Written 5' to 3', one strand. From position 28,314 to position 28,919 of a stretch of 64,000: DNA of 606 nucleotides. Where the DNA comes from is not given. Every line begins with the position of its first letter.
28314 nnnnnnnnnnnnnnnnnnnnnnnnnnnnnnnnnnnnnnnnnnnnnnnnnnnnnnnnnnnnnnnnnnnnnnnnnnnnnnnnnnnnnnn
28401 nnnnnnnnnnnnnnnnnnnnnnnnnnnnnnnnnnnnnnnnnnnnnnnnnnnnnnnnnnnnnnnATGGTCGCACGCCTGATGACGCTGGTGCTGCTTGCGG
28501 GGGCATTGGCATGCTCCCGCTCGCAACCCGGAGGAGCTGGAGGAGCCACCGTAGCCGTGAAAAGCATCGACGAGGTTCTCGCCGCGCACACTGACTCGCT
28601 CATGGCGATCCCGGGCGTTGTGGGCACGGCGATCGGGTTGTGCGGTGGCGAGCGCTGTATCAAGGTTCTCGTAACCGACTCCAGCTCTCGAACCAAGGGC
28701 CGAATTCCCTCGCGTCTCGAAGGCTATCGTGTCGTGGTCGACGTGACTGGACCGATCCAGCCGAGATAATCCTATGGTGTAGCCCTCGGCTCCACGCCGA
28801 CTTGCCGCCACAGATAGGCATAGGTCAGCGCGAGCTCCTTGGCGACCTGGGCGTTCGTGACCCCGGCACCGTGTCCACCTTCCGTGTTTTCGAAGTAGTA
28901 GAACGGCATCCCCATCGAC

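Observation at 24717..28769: Giant S1 protease followed by a free-standing lipoprotein copy of its own pro-region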

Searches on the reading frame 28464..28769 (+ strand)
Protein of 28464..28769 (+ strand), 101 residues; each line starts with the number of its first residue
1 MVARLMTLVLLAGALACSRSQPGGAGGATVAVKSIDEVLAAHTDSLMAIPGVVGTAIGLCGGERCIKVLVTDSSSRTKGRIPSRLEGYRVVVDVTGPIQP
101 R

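Call 5: search_protein_families(library=pfam, proteins=[window:28464-28769:+], max_evalue=1)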
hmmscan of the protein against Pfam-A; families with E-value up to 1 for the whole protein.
window:28464-28769:+ (101 aa): 0 families

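Call 6: search_protein_families(library=ncbifam, proteins=[window:28464-28769:+], max_evalue=1)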
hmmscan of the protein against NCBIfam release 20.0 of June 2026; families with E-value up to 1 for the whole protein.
window:28464-28769:+ (101 aa): 1 family
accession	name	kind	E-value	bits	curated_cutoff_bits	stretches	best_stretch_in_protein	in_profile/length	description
NF005073.0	PRK06495.1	subfamily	0.087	12.1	296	1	23-77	106-157/257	enoyl-CoA hydratase/isomerase family protein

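Call 8: search_solved_structures(query=window:28464-28766:+, max_evalue=10, show_alignments=2)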
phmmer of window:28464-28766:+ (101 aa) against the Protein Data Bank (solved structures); distinct sequences matched with E-value up to 10: 3.
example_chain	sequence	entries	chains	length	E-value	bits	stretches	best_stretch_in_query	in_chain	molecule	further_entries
6gwc_C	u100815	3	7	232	0.033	17.6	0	33-71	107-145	iE5 ALPHAREP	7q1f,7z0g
4xl5_C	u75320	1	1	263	0.59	13.6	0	33-70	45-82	bGFP-A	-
3bio_A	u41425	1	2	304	2.2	11.8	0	6-45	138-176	Oxidoreductase, Gfo/Idh/MocA family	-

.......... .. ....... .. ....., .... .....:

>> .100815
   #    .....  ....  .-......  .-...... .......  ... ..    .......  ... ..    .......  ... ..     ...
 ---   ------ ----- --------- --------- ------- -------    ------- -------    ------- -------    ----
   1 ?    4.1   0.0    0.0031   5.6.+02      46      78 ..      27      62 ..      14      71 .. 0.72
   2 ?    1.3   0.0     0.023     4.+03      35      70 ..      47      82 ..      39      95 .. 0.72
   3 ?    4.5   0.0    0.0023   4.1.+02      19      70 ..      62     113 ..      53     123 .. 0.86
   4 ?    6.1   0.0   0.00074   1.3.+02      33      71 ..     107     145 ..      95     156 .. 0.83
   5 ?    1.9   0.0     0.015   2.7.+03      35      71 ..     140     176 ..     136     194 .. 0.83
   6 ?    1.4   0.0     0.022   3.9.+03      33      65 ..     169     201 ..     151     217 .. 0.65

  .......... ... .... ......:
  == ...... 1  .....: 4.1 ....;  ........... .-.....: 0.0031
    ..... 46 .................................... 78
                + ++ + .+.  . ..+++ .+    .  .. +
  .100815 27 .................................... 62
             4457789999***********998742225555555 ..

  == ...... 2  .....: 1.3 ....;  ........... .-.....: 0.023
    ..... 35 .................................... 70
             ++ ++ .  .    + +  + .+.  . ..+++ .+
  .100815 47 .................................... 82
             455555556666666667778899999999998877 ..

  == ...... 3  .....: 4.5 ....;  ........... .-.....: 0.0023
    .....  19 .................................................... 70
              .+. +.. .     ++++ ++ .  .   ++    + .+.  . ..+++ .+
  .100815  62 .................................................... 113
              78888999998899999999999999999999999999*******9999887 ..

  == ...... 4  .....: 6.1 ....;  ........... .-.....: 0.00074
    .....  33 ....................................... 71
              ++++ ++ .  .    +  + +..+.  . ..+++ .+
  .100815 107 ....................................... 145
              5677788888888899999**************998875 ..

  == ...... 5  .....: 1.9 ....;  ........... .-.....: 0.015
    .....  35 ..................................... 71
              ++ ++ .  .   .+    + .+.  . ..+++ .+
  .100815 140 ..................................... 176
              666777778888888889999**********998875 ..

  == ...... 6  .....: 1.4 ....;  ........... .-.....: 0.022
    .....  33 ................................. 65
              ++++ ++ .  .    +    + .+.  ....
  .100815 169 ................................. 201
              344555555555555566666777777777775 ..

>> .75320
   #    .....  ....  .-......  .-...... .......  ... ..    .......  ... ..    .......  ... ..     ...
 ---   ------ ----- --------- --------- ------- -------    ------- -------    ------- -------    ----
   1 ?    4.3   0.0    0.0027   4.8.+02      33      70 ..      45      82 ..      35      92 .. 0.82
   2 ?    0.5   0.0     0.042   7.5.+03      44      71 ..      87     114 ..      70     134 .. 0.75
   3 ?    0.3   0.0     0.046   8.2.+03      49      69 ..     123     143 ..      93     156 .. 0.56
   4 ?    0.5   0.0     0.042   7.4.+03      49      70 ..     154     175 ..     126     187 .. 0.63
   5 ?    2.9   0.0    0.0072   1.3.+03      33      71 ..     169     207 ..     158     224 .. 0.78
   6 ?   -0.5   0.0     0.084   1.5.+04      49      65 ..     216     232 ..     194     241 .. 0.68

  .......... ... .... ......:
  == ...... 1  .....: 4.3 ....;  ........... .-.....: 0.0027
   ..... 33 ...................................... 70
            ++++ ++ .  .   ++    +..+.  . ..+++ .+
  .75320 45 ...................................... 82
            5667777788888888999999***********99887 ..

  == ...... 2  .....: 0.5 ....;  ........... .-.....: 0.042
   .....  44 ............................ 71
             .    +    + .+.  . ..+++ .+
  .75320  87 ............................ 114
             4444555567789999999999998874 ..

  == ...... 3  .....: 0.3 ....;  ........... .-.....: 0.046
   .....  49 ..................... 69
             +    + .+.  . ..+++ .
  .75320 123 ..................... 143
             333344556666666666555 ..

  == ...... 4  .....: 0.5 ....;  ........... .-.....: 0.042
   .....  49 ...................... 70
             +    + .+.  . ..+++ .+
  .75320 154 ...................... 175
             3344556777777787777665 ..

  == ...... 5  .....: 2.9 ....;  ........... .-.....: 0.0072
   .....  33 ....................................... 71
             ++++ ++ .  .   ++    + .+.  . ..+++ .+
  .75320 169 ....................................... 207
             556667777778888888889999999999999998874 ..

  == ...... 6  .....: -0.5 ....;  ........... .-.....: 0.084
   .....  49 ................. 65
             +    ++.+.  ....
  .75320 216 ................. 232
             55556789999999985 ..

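Call 9: find_homologous_proteins(query=window:28464-28766:+, max_evalue=0.01)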
Query window:28464-28766:+ (101 aa): 709 proteins with E <= 0.01 among 739 candidates; the best 120 are listed.
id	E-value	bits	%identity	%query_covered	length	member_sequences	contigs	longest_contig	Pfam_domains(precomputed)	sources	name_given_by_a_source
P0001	4.5e-55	201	99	100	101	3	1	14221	-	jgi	jgi:hypothetical protein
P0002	2.4e-49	183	90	98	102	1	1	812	-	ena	-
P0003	3.2e-49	183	87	100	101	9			-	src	-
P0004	4.3e-47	176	87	100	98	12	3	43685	-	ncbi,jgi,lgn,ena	-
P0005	2.2e-45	170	81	95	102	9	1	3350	-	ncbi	-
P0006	2.8e-44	167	87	96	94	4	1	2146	-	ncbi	-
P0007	8.8e-44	165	85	98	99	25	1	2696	-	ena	-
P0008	9.6e-44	165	84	98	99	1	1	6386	-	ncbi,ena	-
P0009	9.7e-44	165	84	98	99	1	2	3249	-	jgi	-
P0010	2.6e-43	164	83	98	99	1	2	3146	-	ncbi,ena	-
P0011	2.6e-43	164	83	98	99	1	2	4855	-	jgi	-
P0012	2.8e-43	164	84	96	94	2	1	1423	-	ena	-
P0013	6.9e-43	162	86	96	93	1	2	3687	-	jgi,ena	-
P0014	1.3e-42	161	82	96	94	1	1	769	-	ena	-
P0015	1.7e-42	161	72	99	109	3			-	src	-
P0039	1.2e-37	146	75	99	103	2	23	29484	-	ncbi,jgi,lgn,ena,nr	ncbi:MAG: hypothetical protein DMD58_08205 [Gemmatimonadetes bacterium]|nr:MAG: hypothetical protein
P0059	4.8e-37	144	75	72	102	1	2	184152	-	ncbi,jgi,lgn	jgi:hypothetical protein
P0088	2.3e-35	138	71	100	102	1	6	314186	-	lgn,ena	-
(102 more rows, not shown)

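Call 10: find_encoding_contigs(protein=P0059, flank=8000, max_places=3)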
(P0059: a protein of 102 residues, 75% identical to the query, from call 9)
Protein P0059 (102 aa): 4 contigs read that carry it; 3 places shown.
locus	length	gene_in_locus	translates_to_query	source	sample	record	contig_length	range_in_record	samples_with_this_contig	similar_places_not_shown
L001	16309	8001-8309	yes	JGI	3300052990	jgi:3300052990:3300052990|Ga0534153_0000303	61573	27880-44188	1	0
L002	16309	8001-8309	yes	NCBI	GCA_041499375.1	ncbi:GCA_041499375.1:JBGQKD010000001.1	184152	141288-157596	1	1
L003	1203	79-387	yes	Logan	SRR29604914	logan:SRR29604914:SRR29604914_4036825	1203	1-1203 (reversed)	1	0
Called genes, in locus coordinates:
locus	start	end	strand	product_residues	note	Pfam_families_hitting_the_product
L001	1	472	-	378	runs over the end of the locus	PF00144:Beta-lactamase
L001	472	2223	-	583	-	PF01915:Glyco_hydro_3_C (faint), PF00933:Glyco_hydro_3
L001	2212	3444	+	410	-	PF07075:NamZ_N, PF20732:NamZ_C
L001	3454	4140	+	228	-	-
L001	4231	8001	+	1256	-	-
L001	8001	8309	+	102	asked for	-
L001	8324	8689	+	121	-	PF00903:Glyoxalase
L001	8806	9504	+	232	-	PF01066:CDP-OH_P_transf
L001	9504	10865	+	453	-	PF07994:NAD_binding_5, PF01658:Inos-1-P_synth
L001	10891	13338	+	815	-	PF03030:H_PPase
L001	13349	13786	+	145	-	PF13473:Cupredoxin_1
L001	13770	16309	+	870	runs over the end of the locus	PF00403:HMA, PF00122:E1-E2_ATPase, PF00702:Hydrolase, PF12710:HAD (weak), PF08282:Hydrolase_3 (faint)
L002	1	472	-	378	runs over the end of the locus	PF00144:Beta-lactamase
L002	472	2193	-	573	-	PF00933:Glyco_hydro_3, PF01915:Glyco_hydro_3_C (faint)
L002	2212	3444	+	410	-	PF07075:NamZ_N, PF20732:NamZ_C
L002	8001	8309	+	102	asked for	-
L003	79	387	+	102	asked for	-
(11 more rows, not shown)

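Call 11: find_encoding_contigs(protein=P0088, flank=8000, max_places=3)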
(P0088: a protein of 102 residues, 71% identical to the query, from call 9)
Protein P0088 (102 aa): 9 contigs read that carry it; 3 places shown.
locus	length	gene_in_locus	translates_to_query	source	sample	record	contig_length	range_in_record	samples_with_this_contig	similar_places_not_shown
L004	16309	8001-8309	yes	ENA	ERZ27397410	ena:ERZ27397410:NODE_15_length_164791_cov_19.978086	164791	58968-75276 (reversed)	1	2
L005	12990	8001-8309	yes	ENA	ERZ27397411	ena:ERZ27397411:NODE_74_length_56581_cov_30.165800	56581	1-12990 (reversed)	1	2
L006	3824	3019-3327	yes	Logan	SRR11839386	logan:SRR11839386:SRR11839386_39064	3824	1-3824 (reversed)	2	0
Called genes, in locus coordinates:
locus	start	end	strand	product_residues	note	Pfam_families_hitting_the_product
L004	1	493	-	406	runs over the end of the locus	PF00144:Beta-lactamase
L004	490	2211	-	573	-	PF00933:Glyco_hydro_3, PF01915:Glyco_hydro_3_C (faint)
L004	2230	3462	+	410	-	PF07075:NamZ_N, PF20732:NamZ_C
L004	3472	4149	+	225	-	-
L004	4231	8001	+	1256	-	-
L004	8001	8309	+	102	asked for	-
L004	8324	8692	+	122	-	PF00903:Glyoxalase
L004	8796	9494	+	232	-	PF01066:CDP-OH_P_transf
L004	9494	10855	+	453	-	PF07994:NAD_binding_5, PF01658:Inos-1-P_synth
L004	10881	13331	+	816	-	PF03030:H_PPase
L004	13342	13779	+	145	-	PF13473:Cupredoxin_1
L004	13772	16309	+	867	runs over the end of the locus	PF00403:HMA, PF00122:E1-E2_ATPase, PF00702:Hydrolase, PF12710:HAD (weak), PF08282:Hydrolase_3 (faint)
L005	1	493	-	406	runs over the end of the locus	PF00144:Beta-lactamase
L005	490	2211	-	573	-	PF00933:Glyco_hydro_3, PF01915:Glyco_hydro_3_C (faint)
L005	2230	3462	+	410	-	PF07075:NamZ_N, PF20732:NamZ_C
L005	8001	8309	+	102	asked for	-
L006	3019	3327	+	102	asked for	-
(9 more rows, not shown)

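Call 12: find_encoding_contigs(protein=P0039, flank=8000, max_places=4)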
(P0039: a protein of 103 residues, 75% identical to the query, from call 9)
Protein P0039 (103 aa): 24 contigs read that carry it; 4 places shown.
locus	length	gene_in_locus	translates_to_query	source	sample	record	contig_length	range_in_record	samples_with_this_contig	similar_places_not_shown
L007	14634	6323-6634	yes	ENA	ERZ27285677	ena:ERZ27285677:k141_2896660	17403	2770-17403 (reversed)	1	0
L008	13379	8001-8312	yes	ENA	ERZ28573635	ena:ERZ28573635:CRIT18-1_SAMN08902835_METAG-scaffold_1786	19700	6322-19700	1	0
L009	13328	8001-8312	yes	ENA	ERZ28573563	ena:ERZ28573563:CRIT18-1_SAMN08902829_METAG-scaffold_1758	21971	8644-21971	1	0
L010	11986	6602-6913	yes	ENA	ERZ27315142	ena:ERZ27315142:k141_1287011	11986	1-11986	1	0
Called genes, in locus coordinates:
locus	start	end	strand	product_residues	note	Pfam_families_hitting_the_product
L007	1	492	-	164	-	?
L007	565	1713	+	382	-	PF07075:NamZ_N, PF20732:NamZ_C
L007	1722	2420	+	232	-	-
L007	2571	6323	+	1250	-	PF07705:CARDB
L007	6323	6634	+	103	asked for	-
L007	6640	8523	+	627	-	-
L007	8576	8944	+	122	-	PF00903:Glyoxalase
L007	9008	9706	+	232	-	PF01066:CDP-OH_P_transf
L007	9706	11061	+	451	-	PF07994:NAD_binding_5, PF01658:Inos-1-P_synth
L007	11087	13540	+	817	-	PF03030:H_PPase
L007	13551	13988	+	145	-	PF13473:Cupredoxin_1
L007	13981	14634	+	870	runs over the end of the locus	PF00403:HMA, PF00122:E1-E2_ATPase, PF00702:Hydrolase, PF12710:HAD (weak)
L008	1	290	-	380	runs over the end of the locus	PF00144:Beta-lactamase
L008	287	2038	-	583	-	PF00933:Glyco_hydro_3, PF01915:Glyco_hydro_3_C (weak)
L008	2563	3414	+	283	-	PF07075:NamZ_N, PF20732:NamZ_C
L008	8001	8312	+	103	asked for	-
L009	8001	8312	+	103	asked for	-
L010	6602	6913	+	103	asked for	-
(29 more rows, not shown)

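Call 27: search_solved_structures(query=A1, max_evalue=10, show_alignments=2)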
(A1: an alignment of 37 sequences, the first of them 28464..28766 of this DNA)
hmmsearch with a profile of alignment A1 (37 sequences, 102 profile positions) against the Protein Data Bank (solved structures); distinct sequences matched with E-value up to 10: 7.
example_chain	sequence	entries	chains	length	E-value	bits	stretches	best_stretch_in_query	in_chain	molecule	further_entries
28jw_s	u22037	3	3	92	0.082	16.2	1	33-75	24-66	Small ribosomal subunit protein uS19c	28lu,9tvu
8crx_U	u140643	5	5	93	0.93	12.8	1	36-77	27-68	30S ribosomal protein S19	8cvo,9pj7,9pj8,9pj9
3lf9_A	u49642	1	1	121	1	12.6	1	28-50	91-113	4E10_D0_1IS1A_001_C (T161)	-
1is1_A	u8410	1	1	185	1.1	12.5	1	25-49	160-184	RIBOSOME RECYCLING FACTOR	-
7tbi_N1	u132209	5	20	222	1.4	12.2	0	18-56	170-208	Nup57 | NUP58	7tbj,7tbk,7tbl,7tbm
5cws_D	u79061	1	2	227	1.4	12.2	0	18-56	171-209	Nucleoporin NUP49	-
3i5t_A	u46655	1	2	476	1.9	11.8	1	16-67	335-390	Aminotransferase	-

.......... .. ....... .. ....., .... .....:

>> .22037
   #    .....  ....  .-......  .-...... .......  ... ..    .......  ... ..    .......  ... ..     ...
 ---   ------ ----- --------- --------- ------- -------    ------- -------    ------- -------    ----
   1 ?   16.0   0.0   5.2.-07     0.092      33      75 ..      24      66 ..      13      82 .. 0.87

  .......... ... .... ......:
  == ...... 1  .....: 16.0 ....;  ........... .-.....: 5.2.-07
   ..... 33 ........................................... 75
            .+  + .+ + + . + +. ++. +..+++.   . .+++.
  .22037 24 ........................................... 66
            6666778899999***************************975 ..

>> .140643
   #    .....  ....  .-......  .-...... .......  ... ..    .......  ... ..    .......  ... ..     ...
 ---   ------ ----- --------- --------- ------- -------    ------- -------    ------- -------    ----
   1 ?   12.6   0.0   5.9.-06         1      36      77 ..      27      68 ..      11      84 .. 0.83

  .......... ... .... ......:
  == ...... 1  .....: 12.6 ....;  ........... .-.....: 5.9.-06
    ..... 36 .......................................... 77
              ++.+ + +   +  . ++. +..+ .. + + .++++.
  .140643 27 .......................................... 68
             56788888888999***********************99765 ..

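Call 30: find_related_loci(query=A1, collection=genome_contigs, flank=6000)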
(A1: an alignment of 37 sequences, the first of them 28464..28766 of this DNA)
Query A1 (101 aa) in genome_contigs; peptide patterns used: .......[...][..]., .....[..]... (x = any residue, [..] = any of these).
178 stretches matched a pattern; 136 encode a relative of the query (tblastn E <= 1e-3); the best 80 are kept; 80 distinct loci.
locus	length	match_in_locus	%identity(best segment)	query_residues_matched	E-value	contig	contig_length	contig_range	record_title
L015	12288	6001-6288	84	3-101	5e-49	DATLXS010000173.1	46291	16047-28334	MAG TPA_asm: Gemmatimonadales bacterium isolate SMAG_U13252 k141_3078834, whole genome shotgun sequence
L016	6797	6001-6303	75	1-100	2e-42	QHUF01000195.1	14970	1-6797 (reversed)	MAG: Gemmatimonadetes bacterium isolate AG34 14_0929_02_30cm_scaffold_15851_curated, whole genome shotgun sequence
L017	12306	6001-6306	73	1-101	1e-37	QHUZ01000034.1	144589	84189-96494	MAG: Gemmatimonadetes bacterium isolate AG16 14_0903_16_40cm_scaffold_338_curated, whole genome shotgun sequence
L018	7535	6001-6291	67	1-101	4e-37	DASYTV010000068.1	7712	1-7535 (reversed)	MAG TPA_asm: Actinomycetes bacterium isolate SMAG_U4576 k141_323298, whole genome shotgun sequence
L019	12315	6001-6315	66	2-101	3e-37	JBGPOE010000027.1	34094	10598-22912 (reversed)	MAG: Gemmatimonadota bacterium isolate OBJ_0618_7090110_199 k141_1242909_length_34094_cov_20.8224, whole genome shotgun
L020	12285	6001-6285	69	4-101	2e-36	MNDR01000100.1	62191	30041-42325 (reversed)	MAG: Gemmatimonadetes bacterium 13_2_20CM_2_65_7 13_2_20cm_2_scaffold_1004, whole genome shotgun sequence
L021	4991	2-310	66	4-101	6e-36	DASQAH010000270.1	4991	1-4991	MAG TPA_asm: Gemmatimonadales bacterium isolate SMAG_U11640 k141_351764, whole genome shotgun sequence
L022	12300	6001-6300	74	1-101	5e-36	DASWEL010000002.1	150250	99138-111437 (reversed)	MAG TPA_asm: Gemmatimonadales bacterium isolate SMAG_U2761 k141_128494, whole genome shotgun sequence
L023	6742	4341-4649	67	4-101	2e-35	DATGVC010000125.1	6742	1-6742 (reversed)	MAG TPA_asm: Gemmatimonadales bacterium isolate SMAG_U10546 k141_915533, whole genome shotgun sequence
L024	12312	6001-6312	66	1-101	1e-35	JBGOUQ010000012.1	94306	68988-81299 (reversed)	MAG: Gemmatimonadota bacterium isolate OBJ_0618_7090110_135 k141_11840315_length_94306_cov_139.9705, whole genome shotgu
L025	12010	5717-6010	64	1-101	2e-35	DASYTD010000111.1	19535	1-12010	MAG TPA_asm: Gemmatimonadales bacterium isolate SMAG_U4558 k141_30990, whole genome shotgun sequence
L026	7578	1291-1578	63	2-100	2e-34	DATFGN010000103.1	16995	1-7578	MAG TPA_asm: Gemmatimonadales bacterium isolate SMAG_U8664 k141_763853, whole genome shotgun sequence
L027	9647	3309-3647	59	1-101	2e-34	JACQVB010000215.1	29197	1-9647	MAG: Gemmatimonadetes bacterium isolate NC_groundwater_1452_Ag_S-0.65um_65_21 S_p65_S5_coassembly_k141_3999119, whole ge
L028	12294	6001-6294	62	1-101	7e-34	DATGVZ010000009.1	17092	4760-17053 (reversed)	MAG TPA_asm: Gemmatimonadales bacterium isolate SMAG_U10569 k141_1927017, whole genome shotgun sequence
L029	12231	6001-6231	75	25-101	8e-34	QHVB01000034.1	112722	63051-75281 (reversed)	MAG: Gemmatimonadetes bacterium isolate AG14 14_0929_12_30cm_scaffold_97_curated, whole genome shotgun sequence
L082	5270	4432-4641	47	27-96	1e-16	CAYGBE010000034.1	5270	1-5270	MAG TPA_asm: uncultured archaeon isolate ERP108616_co1_335 genome assembly, contig: k119_746886, whole genome shotgun se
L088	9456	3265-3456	47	33-96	4e-15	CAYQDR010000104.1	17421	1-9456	MAG TPA_asm: uncultured bacterium isolate binchicken_co21_484 genome assembly, contig: NODE_1893_length_17421_cov_14.248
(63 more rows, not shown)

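Call 36: predict_structure(alignment_id=A1)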
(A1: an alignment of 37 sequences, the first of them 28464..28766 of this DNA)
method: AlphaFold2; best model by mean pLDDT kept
length: 101 residues; sequences in the alignment: 37
mean_pLDDT: 75.7   pTM: 0.60
mean pLDDT of the five models: 75.7, 75.7, 75.7, 75.6, 75.4
residues with pLDDT >= 90: 54; 70-90: 10; 50-70: 7; < 50: 30
segments of 3 or more residues with pLDDT < 50: 1-30
pLDDT, mean of each block of 10 residues (from residue 1): 44 40 43 87 96 94 94 88 94 80 58
secondary structure, 60 per line:
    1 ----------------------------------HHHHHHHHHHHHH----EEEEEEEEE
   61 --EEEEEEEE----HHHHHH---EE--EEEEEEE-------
elements in order: H35-47 E52-60 E63-70 H75-80 E88-94

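Call 38: fold_search(model_id=the predicted structure, library=pdb)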
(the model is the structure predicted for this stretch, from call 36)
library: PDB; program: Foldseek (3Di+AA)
matches with E <= 10: 811; with E <= 0.001: 0
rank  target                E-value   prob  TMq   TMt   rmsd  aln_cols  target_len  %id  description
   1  6g6i_A                3.8e-02  0.63  0.31  0.32   8.9        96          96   14  MamM CTD W247A (released 2018-10-31)
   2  3w8g_A                5.0e-02  0.72  0.31  0.36   6.7        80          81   16  MamM V260R (released 2014-06-11)
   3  6ke6_SI               5.3e-02  0.69  0.32  0.22   5.3        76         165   20  3.4 angstrom cryo-EM structure of yeast 90S small subunit preribosome (released 2020-08-05)
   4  6gp6_B                6.1e-02  0.69  0.33  0.35   6.5        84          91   12  MamM CTD - Copper form (released 2019-06-19)
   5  3w5z                  6.9e-02  0.54  0.30  0.35   6.7        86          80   13  MamM-CTD D249A (released 2014-04-16)
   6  6h8a                  7.4e-02  0.51  0.30  0.35   6.7        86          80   13  MamM CTD D249N - Cadmium form (released 2019-08-14)
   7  3w60                  7.9e-02  0.60  0.30  0.36   6.5        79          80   15  MamM-CTD H264A (released 2014-04-16)
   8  9g1z_I                7.9e-02  0.54  0.33  0.35  18.7       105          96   23  Structure of Candida albicans 80S ribosome in complex with mefloquine (non-rotated state) (released 2025-04-23)
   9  6h89                  7.9e-02  0.51  0.30  0.36   6.2        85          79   13  MamM CTD D249N - Copper form (released 2019-08-14)
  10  5ndg_s7               8.5e-02  0.60  0.36  0.22   7.4        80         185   22  Crystal structure of geneticin (G418) bound to the yeast 80S ribosome (released 2017-12-13)
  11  3w64_A                9.0e-02  0.69  0.33  0.39   5.7        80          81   12  MamM-CTD 215-293 (released 2014-04-16)
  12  6h88                  9.7e-02  0.77  0.36  0.41   5.1        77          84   10  MamM CTD D249N (released 2019-08-14)
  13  6han_B                9.7e-02  0.60  0.32  0.37   6.0        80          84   15  MamM CTD H264E-E289H (released 2019-08-21)
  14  3w8g_B                9.7e-02  0.51  0.31  0.33   7.7        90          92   17  MamM V260R (released 2014-06-11)
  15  5hsp_A                9.7e-02  0.44  0.29  0.33   6.2        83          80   13  MamM CTD M250L (released 2016-11-30)
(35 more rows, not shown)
